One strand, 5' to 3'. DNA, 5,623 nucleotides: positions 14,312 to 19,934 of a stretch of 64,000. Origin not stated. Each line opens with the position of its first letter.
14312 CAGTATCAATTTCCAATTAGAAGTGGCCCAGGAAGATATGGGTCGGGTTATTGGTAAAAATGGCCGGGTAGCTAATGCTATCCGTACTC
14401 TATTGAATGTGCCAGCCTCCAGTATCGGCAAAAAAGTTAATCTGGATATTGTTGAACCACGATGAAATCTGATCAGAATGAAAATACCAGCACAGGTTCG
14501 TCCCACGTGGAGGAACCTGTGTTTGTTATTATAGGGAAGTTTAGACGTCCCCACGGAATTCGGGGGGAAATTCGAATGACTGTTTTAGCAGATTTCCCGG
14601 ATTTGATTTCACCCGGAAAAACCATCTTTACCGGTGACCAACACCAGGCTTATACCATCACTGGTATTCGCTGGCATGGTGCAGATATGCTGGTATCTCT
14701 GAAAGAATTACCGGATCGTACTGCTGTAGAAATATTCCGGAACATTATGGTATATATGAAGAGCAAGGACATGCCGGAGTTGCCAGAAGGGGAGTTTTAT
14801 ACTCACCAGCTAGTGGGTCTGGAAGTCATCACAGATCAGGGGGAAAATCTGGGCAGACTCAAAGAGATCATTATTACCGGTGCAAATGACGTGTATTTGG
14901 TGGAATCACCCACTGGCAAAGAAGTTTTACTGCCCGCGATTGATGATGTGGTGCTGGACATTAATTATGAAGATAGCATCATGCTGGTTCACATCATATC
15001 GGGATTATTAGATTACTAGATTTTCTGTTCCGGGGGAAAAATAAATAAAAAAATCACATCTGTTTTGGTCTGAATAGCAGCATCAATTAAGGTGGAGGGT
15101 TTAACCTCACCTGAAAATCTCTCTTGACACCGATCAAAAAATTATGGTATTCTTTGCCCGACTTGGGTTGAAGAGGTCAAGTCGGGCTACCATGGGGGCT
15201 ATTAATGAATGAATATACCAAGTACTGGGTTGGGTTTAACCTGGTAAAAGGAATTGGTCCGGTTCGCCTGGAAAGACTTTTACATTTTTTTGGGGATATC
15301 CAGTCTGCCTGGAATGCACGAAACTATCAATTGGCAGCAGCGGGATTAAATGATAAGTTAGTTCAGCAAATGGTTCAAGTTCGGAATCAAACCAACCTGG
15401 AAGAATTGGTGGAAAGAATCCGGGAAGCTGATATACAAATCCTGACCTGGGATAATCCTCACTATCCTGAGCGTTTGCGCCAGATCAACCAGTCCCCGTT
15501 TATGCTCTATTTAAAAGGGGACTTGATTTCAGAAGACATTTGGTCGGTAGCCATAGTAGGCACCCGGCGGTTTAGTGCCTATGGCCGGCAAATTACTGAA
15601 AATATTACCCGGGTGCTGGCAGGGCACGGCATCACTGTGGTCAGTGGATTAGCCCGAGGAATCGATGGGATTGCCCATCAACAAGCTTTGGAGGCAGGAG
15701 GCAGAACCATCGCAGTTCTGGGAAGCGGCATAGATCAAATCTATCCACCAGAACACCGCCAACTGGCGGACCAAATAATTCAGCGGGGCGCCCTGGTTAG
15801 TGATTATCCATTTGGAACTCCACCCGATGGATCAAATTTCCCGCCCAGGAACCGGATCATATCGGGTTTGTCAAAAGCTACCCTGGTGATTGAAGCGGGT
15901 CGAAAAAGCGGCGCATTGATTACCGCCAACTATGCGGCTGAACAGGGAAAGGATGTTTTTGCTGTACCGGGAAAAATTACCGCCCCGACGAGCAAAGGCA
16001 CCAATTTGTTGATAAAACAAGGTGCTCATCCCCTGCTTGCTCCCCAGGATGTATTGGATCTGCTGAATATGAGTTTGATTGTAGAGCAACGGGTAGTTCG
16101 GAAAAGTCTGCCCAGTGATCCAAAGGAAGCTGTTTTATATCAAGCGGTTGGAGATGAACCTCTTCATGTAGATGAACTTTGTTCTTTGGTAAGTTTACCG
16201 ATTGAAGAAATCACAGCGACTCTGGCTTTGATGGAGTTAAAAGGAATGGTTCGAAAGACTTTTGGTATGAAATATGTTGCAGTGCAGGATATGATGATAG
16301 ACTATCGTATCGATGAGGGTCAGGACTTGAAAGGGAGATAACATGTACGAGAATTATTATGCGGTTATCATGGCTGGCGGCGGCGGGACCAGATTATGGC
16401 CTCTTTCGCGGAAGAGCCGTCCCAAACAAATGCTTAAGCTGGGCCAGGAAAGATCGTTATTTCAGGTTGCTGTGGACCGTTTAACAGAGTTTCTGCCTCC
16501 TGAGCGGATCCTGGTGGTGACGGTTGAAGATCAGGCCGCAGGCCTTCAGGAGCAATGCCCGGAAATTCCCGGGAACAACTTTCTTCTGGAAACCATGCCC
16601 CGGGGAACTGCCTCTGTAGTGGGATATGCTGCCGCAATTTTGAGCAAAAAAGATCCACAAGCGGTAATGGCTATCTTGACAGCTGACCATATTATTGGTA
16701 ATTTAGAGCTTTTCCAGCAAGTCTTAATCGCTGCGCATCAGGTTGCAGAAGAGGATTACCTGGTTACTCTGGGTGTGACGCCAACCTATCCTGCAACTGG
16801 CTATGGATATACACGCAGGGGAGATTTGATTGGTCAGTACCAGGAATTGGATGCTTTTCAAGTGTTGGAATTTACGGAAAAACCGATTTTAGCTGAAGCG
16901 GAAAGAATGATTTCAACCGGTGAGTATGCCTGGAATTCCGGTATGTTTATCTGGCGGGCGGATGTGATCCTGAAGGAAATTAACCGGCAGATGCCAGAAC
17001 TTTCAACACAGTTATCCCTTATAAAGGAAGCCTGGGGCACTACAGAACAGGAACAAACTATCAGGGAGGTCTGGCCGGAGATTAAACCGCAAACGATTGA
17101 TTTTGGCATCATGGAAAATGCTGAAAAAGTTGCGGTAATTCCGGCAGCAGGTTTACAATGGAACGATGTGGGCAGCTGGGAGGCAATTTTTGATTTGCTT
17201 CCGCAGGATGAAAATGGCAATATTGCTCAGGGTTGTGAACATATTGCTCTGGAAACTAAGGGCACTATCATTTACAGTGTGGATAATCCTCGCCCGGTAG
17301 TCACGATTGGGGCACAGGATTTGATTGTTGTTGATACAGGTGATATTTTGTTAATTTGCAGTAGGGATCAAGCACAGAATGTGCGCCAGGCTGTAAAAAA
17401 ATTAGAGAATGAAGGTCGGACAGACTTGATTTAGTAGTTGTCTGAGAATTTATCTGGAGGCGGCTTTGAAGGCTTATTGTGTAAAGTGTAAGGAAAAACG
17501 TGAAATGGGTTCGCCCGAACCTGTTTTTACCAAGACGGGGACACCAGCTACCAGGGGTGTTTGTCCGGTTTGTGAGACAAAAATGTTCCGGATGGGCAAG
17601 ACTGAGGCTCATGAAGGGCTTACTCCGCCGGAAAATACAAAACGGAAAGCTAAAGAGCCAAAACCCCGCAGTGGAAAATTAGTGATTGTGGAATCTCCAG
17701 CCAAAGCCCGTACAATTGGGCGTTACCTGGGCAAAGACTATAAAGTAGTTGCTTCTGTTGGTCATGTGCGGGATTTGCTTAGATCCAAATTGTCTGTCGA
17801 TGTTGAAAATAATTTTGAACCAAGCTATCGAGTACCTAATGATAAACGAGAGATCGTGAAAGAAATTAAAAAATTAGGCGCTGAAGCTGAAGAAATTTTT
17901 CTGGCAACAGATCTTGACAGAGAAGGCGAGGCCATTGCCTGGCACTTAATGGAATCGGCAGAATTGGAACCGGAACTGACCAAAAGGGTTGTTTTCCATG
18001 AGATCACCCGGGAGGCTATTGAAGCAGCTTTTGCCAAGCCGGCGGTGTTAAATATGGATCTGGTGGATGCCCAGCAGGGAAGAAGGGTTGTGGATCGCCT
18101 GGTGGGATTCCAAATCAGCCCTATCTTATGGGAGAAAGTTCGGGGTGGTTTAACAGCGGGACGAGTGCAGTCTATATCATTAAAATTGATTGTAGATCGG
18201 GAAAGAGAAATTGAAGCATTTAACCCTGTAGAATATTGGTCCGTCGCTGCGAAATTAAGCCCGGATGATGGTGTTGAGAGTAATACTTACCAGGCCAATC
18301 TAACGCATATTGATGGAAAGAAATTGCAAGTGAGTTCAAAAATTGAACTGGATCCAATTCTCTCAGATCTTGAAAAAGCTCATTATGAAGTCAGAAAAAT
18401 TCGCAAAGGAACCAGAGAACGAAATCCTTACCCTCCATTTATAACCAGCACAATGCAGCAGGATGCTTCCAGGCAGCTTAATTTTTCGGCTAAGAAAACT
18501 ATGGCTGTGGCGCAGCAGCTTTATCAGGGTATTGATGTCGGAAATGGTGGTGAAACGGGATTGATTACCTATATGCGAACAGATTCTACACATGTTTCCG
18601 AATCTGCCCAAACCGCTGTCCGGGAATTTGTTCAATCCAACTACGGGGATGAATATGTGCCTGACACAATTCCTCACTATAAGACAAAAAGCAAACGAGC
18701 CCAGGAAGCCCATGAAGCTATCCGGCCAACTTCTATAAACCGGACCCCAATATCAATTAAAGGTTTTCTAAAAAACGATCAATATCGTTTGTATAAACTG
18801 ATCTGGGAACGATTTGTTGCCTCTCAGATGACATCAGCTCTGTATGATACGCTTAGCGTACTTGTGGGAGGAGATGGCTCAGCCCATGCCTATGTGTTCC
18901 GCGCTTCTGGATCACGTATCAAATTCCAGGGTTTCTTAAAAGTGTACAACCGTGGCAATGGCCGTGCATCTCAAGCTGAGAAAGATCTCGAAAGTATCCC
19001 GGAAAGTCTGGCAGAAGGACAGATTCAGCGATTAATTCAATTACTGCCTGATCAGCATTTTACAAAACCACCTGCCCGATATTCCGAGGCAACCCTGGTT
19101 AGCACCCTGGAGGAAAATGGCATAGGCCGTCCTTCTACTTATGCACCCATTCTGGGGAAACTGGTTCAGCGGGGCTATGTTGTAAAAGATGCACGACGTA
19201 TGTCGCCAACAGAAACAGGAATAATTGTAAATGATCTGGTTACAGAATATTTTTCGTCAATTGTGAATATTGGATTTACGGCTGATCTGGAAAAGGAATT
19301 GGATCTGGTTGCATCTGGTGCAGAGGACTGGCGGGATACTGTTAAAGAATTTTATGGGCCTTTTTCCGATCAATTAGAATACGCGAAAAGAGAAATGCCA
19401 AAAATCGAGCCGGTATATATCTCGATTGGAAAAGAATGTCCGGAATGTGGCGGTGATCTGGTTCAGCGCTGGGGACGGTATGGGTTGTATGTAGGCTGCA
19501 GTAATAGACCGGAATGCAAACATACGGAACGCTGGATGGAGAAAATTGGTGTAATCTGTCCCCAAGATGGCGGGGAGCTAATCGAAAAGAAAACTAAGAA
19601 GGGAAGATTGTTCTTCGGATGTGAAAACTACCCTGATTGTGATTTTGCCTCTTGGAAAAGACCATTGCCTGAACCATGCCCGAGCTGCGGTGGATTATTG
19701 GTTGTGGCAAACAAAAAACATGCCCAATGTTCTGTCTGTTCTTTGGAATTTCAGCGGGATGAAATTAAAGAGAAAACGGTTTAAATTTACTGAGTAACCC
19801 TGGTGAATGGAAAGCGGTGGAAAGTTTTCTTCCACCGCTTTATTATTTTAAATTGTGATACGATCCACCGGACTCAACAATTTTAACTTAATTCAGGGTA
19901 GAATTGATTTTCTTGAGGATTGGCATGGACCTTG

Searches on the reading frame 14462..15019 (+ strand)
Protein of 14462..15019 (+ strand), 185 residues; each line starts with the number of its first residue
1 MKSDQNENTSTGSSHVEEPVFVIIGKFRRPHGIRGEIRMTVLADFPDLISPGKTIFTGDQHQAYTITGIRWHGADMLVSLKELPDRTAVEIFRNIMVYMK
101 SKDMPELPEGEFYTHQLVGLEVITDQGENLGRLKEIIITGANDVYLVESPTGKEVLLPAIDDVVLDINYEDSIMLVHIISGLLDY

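Call 69: search_protein_families(library=ncbifam, proteins=[window:14462-15019:+], max_evalue=0.00001)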
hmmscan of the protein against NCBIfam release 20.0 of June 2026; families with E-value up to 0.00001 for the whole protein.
window:14462-15019:+ (185 aa): 5 families
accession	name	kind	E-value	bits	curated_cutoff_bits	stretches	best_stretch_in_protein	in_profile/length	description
TIGR02273.1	16S_RimM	equivalog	1.7e-41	141.4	66.2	1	22-179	2-163/166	ribosome maturation factor RimM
NF010403.0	PRK13829.1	equivalog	7.1e-22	77.7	145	1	22-160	8-143/177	16S rRNA-processing protein RimM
NF011186.0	PRK14592.1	equivalog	1.7e-20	73.5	190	1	21-177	5-161/171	16S rRNA-processing protein RimM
NF011184.0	PRK14590.1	equivalog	5.3e-14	52.1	189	1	21-176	5-168/176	16S rRNA-processing protein RimM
NF011185.0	PRK14591.1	equivalog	6.3e-06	26.4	223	1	76-166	64-153/169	16S rRNA-processing protein RimM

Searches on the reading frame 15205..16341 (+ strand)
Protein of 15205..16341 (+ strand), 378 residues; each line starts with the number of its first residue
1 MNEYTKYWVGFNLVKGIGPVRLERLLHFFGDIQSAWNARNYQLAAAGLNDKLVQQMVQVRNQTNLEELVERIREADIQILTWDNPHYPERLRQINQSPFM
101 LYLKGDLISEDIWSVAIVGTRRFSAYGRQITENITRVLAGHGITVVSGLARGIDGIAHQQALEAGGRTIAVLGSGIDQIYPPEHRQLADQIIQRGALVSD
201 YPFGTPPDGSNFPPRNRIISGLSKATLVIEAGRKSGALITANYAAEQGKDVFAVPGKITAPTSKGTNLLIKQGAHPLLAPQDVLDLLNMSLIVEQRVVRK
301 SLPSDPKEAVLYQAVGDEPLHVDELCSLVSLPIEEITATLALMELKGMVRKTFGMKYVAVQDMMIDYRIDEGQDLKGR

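Call 37: search_protein_families(library=pfam, proteins=[window:15205-16341:+], max_evalue=0.0001)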
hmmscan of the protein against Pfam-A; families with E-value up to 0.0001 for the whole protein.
window:15205-16341:+ (378 aa): 3 families
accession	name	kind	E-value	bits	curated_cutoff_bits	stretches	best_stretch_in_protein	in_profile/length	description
PF02481.21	DNA_processg_A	-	7.4e-80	267.5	29.6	1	72-277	2-210/212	DNA recombination-mediator protein A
PF17782.7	DprA_WH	-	5.2e-11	42.8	22.9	1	302-351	8-57/61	DprA winged helix domain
PF18306.6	LDcluster4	-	8.4e-05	22.7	26.3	0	115-255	4-124/151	SLOG cluster4 family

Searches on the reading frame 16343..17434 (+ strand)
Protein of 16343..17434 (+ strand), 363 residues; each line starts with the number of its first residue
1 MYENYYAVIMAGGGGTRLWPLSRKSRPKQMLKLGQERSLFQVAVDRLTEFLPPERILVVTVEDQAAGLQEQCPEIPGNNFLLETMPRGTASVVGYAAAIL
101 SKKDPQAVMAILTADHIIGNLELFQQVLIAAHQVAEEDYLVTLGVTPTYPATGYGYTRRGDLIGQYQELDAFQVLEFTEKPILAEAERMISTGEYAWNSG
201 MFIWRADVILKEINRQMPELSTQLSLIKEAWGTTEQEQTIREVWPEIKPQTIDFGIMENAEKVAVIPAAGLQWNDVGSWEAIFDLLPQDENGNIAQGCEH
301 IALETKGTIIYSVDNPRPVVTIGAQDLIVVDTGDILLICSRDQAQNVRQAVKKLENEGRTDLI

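Call 37: search_protein_families(library=pfam, proteins=[window:16343-17434:+], max_evalue=0.0001)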
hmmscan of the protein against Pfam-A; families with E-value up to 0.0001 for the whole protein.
window:16343-17434:+ (363 aa): 3 families
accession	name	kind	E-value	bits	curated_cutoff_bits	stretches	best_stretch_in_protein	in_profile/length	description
PF00483.29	NTP_transferase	-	5.1e-45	154.4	21.2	1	7-290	2-243/245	Nucleotidyl transferase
PF22640.1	ManC_GMP_beta-helix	-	5.1e-19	68.4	27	1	299-354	2-55/55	MannoseP isomerase/GMP-like beta-helix domain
PF12804.13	NTP_transf_3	-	5.6e-07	30.3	27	1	7-133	1-113/160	MobA-like NTP transferase domain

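Call 69: search_protein_families(library=ncbifam, proteins=[window:16343-17434:+], max_evalue=0.00001)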
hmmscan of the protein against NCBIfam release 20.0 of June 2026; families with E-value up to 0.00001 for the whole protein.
window:16343-17434:+ (363 aa): 6 families
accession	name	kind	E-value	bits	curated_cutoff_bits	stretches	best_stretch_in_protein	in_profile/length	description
TIGR01479.1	GMP_PMI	equivalog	7.7e-85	285.4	372.95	1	7-361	3-352/467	mannose-1-phosphate guanylyltransferase/mannose-6-phosphate isomerase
NF012004.0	PRK15460.1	equivalog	1.1e-65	222.1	859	1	4-360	5-361/478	mannose-1-phosphate guanyltransferase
TIGR03992.1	Arch_glmU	subfamily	2.4e-09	36.6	292.1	1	6-226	2-195/393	bifunctional sugar-1-phosphate nucleotidylyltransferase/acetyltransferase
NF001947.0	PRK00725.1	subfamily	9.5e-07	27.9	470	0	4-219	16-230/426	glucose-1-phosphate adenylyltransferase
NF010933.0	PRK14353.1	equivalog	5.9e-06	25.1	505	1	4-170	5-154/453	bifunctional UDP-N-acetylglucosamine diphosphorylase/glucosamine-1-phosphate N-acetyltransferase GlmU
NF002023.0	PRK00844.1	subfamily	7.3e-06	25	458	0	76-221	89-220/408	glucose-1-phosphate adenylyltransferase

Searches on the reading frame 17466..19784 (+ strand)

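Call 37: search_protein_families(library=pfam, proteins=[window:17466-19784:+], max_evalue=0.0001)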
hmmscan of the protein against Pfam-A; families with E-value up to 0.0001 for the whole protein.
window:17466-19784:+ (772 aa): 4 families
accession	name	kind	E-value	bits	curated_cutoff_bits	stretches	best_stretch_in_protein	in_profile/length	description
PF01131.25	Topoisom_bac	-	8.7e-118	394.3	35.1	1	195-626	2-410/411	DNA topoisomerase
PF01396.24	Zn_ribbon_Top1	-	2.5e-25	88.4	32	2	656-689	2-35/39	Topoisomerase DNA binding C4 zinc finger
PF01751.28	Toprim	-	4.5e-22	78.5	23.1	1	71-180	1-96/96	Toprim domain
PF18930.5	DUF5679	-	1.5e-13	51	27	1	4-43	1-40/40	Domain of unknown function (DUF5679)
